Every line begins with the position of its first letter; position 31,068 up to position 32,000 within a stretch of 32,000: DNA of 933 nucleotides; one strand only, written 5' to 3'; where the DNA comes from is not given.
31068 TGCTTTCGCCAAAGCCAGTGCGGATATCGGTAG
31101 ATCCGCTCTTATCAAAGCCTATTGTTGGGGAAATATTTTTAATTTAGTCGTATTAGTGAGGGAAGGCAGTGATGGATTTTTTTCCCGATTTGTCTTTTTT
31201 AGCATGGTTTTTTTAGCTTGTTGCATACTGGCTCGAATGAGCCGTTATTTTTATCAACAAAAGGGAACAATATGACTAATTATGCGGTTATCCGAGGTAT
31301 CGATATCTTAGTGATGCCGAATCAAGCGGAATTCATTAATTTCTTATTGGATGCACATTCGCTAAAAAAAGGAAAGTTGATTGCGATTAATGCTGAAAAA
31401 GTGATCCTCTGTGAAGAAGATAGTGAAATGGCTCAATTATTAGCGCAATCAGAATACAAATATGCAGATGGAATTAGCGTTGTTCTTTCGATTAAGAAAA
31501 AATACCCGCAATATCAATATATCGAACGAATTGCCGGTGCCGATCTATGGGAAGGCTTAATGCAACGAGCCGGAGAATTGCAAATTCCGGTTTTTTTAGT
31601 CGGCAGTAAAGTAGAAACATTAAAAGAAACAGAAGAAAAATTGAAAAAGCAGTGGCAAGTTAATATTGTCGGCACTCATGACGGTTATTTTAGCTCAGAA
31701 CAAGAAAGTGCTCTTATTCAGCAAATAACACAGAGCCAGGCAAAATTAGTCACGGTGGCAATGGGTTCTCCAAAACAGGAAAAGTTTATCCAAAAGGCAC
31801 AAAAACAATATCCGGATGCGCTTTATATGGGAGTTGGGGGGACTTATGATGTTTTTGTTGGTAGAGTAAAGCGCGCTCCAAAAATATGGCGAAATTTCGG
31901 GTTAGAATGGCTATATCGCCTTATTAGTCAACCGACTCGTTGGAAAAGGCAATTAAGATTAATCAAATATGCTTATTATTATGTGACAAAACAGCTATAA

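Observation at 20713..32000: Remodelled ECA locus: wzxE, rffG and rffH are absent from their enteric positions and two exported proteins are inserted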

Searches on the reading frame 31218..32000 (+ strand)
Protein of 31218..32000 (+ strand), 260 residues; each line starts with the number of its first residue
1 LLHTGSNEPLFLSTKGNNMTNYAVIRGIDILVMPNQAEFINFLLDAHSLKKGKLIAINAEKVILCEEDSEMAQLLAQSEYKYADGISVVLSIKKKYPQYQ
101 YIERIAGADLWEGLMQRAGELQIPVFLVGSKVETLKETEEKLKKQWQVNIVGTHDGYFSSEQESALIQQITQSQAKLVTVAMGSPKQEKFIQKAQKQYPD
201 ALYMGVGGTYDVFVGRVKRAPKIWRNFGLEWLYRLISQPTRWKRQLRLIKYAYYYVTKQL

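Call 8: search_protein_families(library=ncbifam, proteins=[window:31218-32000:+], max_evalue=1e-10)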
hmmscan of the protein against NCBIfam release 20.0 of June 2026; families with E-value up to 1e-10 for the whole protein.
window:31218-32000:+ (260 aa): 4 families
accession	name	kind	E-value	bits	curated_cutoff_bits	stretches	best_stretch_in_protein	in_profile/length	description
NF002980.1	PRK03692.1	equivalog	6.2e-118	392.5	323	1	23-260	4-240/240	lipopolysaccharide N-acetylmannosaminouronosyltransferase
TIGR00696.1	wecG_tagA_cpsF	superfamily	2e-63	213.4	69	1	74-251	2-178/178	WecB/TagA/CpsF family glycosyltransferase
NF041710.1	UDPacetylman_taseTarA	equivalog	1.7e-39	135.8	350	1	46-253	34-238/247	N-acetylglucosaminyldiphosphoundecaprenol N-acetyl-beta-D-mannosaminyltransferase TarA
NF041872.1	EPS_EpsA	equivalog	8.8e-29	100.7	500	1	27-245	24-242/265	exopolysaccharide biosynthesis glycosyltransferase EpsA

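Call 9: find_encoding_contigs(protein=window:31272-31997:+, flank=10000, max_places=6)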
Protein seq(242 aa) (242 aa): no gene with exactly this product is on record in the collection.

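Call 10: find_related_loci(query=window:31272-31997:+, collection=genome_contigs, flank=10000)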
Query seq(242 aa) (242 aa) in genome_contigs; peptide patterns used: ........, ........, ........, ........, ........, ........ (x = any residue, [..] = any of these).
83 stretches matched a pattern; 18 encode a relative of the query (tblastn E <= 1e-3); 18 distinct loci.
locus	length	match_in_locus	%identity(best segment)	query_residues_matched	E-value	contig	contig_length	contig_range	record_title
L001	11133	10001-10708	66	6-242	3e-104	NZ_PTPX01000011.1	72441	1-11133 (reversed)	Glaesserella australis strain HS4635 contig_13, whole genome shotgun sequence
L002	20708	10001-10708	60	6-242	5e-94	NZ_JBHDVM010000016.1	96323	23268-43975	Kalamiella sp. sgz302252 G964_scaffold16, whole genome shotgun sequence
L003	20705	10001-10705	58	7-242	3e-93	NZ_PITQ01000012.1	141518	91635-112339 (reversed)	Rahnella sp. AA NODE_12_length_141518_cov_50.6396, whole genome shotgun sequence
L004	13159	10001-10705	57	7-242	1e-92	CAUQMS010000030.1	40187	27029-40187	MAG TPA_asm: uncultured Enterobacterales bacterium isolate ERR9969103_bin.4_MetaWRAP_v1.3_MAG genome assembly, contig: E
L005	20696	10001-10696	58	7-239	9e-93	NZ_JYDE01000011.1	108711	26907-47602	Rahnella inusitata strain DSM 30078 Rahnella_gaviniae_DSM_30078_contig_11, whole genome shotgun sequence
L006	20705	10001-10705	57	7-242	2e-92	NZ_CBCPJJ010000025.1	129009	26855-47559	Rahnella inusitata strain SAF3349 isolate SAF3349 11, whole genome shotgun sequence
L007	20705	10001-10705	58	7-242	3e-92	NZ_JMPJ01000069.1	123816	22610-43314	Ewingella americana ATCC 33852 GEAM.assembly.076, whole genome shotgun sequence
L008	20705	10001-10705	57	7-242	3e-92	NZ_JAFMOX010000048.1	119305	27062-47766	Rahnella rivi strain FC061912-K NODE_20_length_119305_cov_94.403187, whole genome shotgun sequence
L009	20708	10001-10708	56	6-242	6e-91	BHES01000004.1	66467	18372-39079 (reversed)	Enterobacterales bacterium AwEntero DNA, sequence004, whole genome shotgun sequence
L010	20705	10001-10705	57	7-242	3e-90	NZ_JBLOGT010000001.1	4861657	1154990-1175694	Rahnella sp. PCH160 contig1_Rahnella_sp_PCH160, whole genome shotgun sequence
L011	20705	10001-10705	57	7-242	2e-90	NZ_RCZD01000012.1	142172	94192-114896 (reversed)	Ewingella americana strain E4 scaffold12.1, whole genome shotgun sequence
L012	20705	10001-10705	56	7-242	2e-89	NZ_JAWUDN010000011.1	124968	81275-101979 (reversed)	Ewingella sp. 20WA0182 NODE_11_length_124968_cov_25.739373, whole genome shotgun sequence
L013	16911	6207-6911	56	7-242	2e-89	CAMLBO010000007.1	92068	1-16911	MAG: uncultured Enterobacterales bacterium isolate SRR7287240_bin.1_metawrap_v1.3.0_MAG genome assembly, contig: ERZ1035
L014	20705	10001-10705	55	7-242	6e-89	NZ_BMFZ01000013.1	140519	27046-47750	Hafnia psychrotolerans strain CGMCC 1.12806 sequence13, whole genome shotgun sequence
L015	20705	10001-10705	56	7-242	3e-88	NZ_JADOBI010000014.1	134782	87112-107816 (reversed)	Rahnella laticis strain SAP-17 contig14, whole genome shotgun sequence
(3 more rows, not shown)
